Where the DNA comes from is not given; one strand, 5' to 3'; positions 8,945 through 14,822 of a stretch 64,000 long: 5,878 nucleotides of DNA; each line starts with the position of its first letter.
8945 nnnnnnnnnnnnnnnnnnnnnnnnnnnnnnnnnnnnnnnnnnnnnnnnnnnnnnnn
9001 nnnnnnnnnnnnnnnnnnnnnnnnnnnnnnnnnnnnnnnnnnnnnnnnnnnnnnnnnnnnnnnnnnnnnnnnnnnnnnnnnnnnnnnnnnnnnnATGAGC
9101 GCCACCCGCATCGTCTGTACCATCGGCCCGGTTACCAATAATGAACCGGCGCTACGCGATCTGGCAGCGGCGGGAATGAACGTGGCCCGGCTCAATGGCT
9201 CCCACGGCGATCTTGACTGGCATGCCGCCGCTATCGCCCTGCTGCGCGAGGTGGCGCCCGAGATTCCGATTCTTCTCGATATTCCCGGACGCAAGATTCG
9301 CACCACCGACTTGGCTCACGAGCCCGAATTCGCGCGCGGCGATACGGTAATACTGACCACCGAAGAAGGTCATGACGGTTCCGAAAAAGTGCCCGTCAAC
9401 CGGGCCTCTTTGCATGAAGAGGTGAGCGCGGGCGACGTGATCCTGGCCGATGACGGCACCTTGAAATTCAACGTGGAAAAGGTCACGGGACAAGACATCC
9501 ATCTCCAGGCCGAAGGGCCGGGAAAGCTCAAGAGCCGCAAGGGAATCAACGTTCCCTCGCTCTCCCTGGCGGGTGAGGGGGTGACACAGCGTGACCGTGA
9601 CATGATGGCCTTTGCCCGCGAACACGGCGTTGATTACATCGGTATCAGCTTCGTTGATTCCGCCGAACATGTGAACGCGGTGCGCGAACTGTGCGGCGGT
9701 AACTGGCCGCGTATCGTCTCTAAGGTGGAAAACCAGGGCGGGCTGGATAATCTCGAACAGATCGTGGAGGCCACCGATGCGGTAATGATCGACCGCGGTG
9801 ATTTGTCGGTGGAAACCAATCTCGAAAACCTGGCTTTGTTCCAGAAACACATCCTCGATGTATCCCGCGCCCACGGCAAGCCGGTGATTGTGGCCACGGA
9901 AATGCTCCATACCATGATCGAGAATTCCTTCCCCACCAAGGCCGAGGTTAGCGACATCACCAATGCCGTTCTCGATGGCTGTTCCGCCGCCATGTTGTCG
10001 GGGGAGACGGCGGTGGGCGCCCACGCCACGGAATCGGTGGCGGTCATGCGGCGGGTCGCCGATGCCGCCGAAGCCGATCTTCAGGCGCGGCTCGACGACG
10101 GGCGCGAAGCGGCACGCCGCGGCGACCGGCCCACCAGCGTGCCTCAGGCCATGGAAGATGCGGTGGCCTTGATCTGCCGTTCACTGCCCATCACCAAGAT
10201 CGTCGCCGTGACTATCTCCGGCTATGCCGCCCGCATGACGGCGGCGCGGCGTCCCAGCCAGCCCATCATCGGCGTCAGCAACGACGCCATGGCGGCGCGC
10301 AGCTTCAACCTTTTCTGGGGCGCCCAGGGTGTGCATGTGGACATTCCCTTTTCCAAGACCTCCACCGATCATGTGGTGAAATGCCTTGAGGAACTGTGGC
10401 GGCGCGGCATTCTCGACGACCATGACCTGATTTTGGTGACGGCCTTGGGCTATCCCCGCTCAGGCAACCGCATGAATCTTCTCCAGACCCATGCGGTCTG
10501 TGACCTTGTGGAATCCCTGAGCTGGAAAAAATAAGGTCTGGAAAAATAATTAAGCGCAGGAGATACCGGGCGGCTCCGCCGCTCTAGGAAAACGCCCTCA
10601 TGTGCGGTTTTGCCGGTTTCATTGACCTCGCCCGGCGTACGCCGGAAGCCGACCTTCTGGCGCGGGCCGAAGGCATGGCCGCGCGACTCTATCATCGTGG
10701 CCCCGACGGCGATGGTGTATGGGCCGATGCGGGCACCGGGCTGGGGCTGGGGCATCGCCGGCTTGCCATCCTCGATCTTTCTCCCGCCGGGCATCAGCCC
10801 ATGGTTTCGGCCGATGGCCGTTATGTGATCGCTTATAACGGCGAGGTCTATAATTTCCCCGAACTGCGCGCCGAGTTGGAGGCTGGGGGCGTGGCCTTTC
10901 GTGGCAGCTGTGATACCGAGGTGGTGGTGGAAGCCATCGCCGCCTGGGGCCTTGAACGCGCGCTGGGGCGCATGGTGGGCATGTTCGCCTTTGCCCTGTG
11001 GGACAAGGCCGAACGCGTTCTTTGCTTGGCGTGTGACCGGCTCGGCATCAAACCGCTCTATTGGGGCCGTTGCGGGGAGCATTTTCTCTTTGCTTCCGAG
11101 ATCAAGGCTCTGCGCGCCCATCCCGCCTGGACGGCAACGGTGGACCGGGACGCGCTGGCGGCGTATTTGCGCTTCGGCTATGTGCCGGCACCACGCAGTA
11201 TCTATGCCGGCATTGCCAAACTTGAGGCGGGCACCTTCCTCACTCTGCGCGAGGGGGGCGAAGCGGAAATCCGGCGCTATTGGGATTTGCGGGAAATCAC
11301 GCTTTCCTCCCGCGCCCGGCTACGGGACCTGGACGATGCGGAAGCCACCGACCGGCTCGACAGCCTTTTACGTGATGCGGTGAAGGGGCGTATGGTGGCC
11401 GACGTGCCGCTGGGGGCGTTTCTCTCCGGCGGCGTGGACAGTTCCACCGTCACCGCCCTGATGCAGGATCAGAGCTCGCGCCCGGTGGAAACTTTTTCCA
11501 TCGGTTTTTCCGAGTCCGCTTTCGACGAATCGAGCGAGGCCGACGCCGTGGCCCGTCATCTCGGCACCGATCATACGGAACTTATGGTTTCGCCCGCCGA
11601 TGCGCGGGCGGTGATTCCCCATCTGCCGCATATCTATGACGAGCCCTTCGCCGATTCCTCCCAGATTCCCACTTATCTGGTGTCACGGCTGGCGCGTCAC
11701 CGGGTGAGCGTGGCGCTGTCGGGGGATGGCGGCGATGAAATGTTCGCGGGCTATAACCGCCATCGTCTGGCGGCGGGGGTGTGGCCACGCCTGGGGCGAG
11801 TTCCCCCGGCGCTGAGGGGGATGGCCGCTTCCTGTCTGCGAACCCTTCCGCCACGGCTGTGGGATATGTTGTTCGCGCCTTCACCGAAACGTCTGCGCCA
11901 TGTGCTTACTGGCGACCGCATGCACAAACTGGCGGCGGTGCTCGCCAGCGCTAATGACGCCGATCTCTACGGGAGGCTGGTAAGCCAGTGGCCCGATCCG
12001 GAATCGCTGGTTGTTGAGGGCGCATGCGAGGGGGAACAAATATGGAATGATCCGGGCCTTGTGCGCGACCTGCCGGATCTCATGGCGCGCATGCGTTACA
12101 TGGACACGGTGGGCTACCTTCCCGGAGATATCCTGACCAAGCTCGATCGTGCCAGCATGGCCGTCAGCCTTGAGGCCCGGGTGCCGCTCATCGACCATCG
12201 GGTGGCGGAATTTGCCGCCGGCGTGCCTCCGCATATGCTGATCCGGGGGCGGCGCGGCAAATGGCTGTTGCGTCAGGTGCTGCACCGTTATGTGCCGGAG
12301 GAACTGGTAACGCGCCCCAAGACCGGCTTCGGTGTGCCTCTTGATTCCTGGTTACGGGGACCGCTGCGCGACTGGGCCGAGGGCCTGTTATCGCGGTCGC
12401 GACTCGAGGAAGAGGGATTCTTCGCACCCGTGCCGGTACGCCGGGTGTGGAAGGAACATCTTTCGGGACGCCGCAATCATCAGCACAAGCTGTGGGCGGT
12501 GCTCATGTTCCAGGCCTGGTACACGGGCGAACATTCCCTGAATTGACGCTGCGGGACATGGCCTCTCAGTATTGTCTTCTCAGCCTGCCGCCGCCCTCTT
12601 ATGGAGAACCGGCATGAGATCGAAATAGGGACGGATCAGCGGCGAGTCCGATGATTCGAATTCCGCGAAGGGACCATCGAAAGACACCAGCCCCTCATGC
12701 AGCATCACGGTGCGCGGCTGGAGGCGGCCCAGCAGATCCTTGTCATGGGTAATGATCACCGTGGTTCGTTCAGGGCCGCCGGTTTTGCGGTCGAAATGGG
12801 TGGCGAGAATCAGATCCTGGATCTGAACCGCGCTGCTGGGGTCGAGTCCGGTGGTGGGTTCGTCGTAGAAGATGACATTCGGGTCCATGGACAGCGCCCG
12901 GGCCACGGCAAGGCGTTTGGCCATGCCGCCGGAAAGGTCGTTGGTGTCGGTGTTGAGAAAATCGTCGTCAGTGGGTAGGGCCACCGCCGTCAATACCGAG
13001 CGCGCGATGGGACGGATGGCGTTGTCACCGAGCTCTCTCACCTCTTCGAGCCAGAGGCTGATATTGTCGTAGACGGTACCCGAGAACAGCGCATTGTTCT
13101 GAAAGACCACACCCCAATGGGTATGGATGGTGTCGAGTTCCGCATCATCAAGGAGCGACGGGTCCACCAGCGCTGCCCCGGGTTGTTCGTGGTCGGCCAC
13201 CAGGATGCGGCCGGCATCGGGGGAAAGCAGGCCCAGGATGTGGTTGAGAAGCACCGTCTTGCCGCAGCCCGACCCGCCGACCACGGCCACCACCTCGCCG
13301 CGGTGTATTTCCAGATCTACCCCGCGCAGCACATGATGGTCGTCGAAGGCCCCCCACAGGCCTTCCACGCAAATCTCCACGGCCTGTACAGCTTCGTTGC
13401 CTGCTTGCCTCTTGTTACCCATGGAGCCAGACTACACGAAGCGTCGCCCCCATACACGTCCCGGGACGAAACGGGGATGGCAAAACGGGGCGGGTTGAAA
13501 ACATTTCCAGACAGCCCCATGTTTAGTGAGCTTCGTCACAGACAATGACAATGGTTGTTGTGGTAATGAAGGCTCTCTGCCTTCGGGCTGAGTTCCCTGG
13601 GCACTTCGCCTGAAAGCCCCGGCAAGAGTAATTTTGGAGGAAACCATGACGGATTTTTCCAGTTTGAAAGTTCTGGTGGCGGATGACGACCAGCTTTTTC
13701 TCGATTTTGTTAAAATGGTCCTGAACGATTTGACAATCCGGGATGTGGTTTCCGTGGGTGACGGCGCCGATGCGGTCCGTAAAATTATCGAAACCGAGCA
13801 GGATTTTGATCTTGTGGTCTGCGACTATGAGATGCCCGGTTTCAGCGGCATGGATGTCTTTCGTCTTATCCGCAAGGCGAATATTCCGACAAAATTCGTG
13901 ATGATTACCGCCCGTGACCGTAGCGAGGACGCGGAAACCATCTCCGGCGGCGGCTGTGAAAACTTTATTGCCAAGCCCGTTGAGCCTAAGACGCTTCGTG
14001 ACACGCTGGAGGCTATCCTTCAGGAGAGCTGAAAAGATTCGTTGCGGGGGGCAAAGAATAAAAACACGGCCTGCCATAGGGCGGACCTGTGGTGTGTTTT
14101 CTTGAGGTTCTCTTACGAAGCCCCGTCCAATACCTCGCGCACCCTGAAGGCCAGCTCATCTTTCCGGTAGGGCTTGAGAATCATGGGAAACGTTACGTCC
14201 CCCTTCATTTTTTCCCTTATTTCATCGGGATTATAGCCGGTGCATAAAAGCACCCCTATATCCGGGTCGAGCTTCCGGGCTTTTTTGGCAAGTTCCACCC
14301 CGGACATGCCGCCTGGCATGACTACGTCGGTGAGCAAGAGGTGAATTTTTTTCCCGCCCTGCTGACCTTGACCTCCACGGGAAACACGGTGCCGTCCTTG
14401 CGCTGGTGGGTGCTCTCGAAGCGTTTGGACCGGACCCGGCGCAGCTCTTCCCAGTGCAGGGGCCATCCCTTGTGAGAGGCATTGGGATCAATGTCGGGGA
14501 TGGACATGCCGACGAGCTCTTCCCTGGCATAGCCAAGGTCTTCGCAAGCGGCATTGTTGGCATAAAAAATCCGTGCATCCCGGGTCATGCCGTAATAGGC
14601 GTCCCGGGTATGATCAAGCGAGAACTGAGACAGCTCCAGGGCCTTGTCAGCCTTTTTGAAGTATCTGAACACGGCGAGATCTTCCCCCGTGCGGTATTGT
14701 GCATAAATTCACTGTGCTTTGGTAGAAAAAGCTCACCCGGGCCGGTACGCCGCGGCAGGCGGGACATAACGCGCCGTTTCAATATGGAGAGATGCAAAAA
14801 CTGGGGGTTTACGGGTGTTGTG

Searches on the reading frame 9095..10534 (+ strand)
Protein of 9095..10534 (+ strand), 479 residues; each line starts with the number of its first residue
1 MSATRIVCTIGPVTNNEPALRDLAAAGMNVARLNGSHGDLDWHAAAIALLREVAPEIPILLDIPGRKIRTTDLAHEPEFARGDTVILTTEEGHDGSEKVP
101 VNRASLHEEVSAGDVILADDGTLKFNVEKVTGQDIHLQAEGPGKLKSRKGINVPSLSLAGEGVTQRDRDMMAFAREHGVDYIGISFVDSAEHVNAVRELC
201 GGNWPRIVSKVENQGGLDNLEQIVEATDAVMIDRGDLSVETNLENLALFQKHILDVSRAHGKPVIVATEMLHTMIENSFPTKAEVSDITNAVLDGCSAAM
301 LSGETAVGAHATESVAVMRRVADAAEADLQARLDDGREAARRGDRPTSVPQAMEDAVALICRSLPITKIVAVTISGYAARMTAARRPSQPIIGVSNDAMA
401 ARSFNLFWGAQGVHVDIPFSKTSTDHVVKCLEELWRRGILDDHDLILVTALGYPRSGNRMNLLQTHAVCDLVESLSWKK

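Call 7: search_protein_families(library=pfam, proteins=[window:9095-10534:+], max_evalue=0.001)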
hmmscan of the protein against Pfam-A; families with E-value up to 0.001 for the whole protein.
window:9095-10534:+ (479 aa): 2 families
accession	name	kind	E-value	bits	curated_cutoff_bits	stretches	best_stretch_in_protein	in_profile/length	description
PF00224.27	PK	-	4.4e-88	296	30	1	3-315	3-328/328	Pyruvate kinase, barrel domain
PF02887.21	PK_C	-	7.5e-17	61.9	28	1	355-455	5-102/114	Pyruvate kinase, alpha/beta domain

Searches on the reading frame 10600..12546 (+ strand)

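Call 7: search_protein_families(library=pfam, proteins=[window:10600-12546:+], max_evalue=0.001)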
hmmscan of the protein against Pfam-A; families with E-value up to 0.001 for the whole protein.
window:10600-12546:+ (648 aa): 4 families
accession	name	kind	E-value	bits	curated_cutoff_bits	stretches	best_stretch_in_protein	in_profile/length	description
PF00733.27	Asn_synthase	-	1.7e-117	393.5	21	1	253-641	2-353/354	Asparagine synthase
PF13537.11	GATase_7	-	1.5e-43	148.2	25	1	52-172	1-122/123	Glutamine amidotransferase domain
PF13522.11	GATase_6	-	1.2e-42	145.4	27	1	35-167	1-130/130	Glutamine amidotransferase domain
PF12481.13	DUF3700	-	0.00065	19.7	27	0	119-167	123-171/228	Aluminium induced protein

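Call 53: search_protein_families(library=ncbifam, proteins=[window:10600-12546:+], max_evalue=0.00001)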
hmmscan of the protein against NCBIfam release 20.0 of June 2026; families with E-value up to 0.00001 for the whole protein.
window:10600-12546:+ (648 aa): 9 families
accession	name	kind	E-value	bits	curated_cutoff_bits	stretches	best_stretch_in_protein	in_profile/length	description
TIGR03108.1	eps_aminotran_1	hypoth_equivalog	3.2e-186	620.7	816.9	1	1-640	1-624/628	XrtA/PEP-CTERM system amidotransferase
TIGR01536.1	asn_synth_AEB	equivalog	1.8e-145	485.9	267.1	1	2-577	1-517/517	asparagine synthase (glutamine-hydrolyzing)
TIGR03104.1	trio_amidotrans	equivalog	9.1e-119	397.3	570.1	2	1-386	1-381/589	N-acetylglutaminylglutamine amidotransferase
NF006949.0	PRK09431.1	equivalog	4.2e-81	273.1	499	3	1-173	1-167/554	asparagine synthase B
NF033535.1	lass_lactam_cya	exception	9.4e-63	212.8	525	2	1-382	1-376/668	lasso peptide isopeptide bond-forming cyclase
NF033561.1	macrolact_Ik_Al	subfamily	9.7e-18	64.1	300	1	99-384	51-333/561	albusnodin/ikarugamycin family macrolactam cyclase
TIGR01134.1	purF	equivalog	6.3e-10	39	350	1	63-176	82-204/432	amidophosphoribosyltransferase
NF001484.0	PRK00331.1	subfamily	8.8e-10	37.6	381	1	47-181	66-208/601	isomerizing glutamine--fructose-6-phosphate transaminase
TIGR01135.1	glmS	equivalog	6.6e-09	34.8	418.05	1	46-176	64-202/607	glutamine--fructose-6-phosphate transaminase (isomerizing)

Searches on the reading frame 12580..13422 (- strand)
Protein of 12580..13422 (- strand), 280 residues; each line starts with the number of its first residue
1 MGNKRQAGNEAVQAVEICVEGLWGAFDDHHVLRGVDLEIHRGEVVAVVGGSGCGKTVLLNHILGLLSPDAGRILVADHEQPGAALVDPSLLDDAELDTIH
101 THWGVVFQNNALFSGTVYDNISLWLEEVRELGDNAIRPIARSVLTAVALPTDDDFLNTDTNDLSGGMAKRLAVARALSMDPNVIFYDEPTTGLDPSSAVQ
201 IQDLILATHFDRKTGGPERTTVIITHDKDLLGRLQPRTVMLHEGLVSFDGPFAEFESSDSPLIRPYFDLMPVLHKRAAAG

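Call 8: search_protein_families(library=pfam, proteins=[window:12580-13422:-], max_evalue=0.001)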
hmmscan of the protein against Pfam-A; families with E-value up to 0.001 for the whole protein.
window:12580-13422:- (280 aa): 2 families
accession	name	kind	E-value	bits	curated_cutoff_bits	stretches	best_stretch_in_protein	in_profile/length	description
PF00005.33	ABC_tran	-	1.1e-28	100.9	25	1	32-191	1-137/137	ABC transporter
PF13304.12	AAA_21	-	0.00086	19.9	27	0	161-225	236-296/304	AAA domain, putative AbiEii toxin, Type IV TA system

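Call 53: search_protein_families(library=ncbifam, proteins=[window:12580-13422:-], max_evalue=0.00001)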
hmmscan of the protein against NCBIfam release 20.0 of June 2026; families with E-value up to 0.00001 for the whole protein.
window:12580-13422:- (280 aa): 180 families (the best 25 are shown)
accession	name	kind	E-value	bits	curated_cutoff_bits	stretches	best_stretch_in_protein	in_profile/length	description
TIGR04521.1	ECF_ATPase_2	equivalog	3.1e-37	128.2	330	1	29-255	18-232/279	energy-coupling factor transporter ATPase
NF008428.0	PRK11264.1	equivalog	1.3e-35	122.8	406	1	17-251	4-227/250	L-cystine ABC transporter ATP-binding protein TcyN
TIGR00972.1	3a0107s01c2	equivalog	1e-33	116.7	343.2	1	24-250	9-225/248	phosphate ABC transporter ATP-binding protein PstB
TIGR02857.1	CydD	equivalog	1.3e-33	116.8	435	1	10-233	315-522/529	thiol reductant ABC exporter subunit CydD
TIGR02982.1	heterocyst_DevA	subfamily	2.5e-32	112.3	295.8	1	29-245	18-218/220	ABC exporter ATP-binding subunit, DevA family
TIGR02868.1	CydC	equivalog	4.4e-32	111.4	329.05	1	4-227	322-529/530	thiol reductant ABC exporter subunit CydC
TIGR02673.1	FtsE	equivalog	6.1e-32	111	264.85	1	28-244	14-213/214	cell division ATP-binding protein FtsE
TIGR03375.1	type_I_sec_LssB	subfamily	4e-31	108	693.1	1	28-252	479-685/696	type I secretion system permease/ATPase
NF010157.0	PRK13636.1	equivalog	8.9e-31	107.1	463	1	27-255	17-229/285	cobalt transporter ATP-binding subunit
TIGR03608.1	L_ocin_972_ABC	subfamily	1.9e-30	105.9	254.85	1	22-231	4-197/206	putative bacteriocin export ABC transporter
TIGR03258.1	PhnT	equivalog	3e-30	105.5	499.15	1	16-248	8-220/359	2-aminoethylphosphonate ABC transport system ATP-binding subunit PhnT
TIGR01186.1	proV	subfamily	6.6e-30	104.4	326.6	1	33-246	10-208/363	betaine/proline/choline family ABC transporter ATP-binding protein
NF010170.0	PRK13651.1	equivalog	7.5e-30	103.9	432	1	30-250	21-247/308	cobalt transporter ATP-binding subunit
TIGR03265.1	PhnT2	equivalog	1.1e-29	103.8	457.7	1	19-250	7-217/353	putative 2-aminoethylphosphonate ABC transporter ATP-binding protein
TIGR04520.1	ECF_ATPase_1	equivalog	1.1e-29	103.7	315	1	28-255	14-223/269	energy-coupling factor transporter ATPase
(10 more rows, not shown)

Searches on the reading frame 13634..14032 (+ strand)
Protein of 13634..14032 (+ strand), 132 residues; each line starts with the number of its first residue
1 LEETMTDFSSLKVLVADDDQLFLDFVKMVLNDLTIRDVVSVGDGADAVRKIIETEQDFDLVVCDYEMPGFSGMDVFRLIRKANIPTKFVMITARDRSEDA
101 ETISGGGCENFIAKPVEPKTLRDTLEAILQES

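Call 60: search_protein_families(library=pfam, proteins=[window:13634-14032:+], max_evalue=0.1)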
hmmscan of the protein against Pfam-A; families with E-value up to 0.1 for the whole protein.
window:13634-14032:+ (132 aa): 1 family
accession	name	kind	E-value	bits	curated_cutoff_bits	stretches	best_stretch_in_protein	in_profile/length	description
PF00072.30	Response_reg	-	1.3e-22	80.5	30.2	1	13-125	1-110/111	Response regulator receiver domain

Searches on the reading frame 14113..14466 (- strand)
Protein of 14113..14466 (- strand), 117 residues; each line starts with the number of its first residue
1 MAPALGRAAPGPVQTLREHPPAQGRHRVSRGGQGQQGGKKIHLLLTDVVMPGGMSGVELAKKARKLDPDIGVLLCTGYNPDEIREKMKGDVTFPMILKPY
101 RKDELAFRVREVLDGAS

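Call 5: search_protein_families(library=pfam, proteins=[window:14113-14466:-], max_evalue=0.01)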
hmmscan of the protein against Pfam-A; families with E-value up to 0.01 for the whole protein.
window:14113-14466:- (117 aa): 1 family
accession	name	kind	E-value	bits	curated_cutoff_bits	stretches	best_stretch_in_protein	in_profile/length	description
PF00072.30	Response_reg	-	1.2e-08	35.5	30.2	1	39-109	41-110/111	Response regulator receiver domain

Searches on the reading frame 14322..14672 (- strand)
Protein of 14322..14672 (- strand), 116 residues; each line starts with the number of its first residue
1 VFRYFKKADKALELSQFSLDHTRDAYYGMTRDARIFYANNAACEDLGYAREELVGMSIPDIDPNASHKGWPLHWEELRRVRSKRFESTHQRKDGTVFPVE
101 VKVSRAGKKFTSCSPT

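Call 5: search_protein_families(library=pfam, proteins=[window:14322-14672:-], max_evalue=0.01)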
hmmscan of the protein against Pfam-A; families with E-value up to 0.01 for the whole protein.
window:14322-14672:- (116 aa): 4 families
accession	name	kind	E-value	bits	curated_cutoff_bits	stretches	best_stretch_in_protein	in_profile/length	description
PF13426.13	PAS_9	-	2.4e-11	44.2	27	1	31-106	9-84/103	PAS domain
PF00989.32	PAS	-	3.5e-09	37.1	22.6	1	19-105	7-95/113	PAS fold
PF08448.16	PAS_4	-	0.0019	18.9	23.1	1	19-65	1-47/110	PAS fold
PF13188.13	PAS_8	-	0.004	17.5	21.8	1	31-69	17-57/65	PAS domain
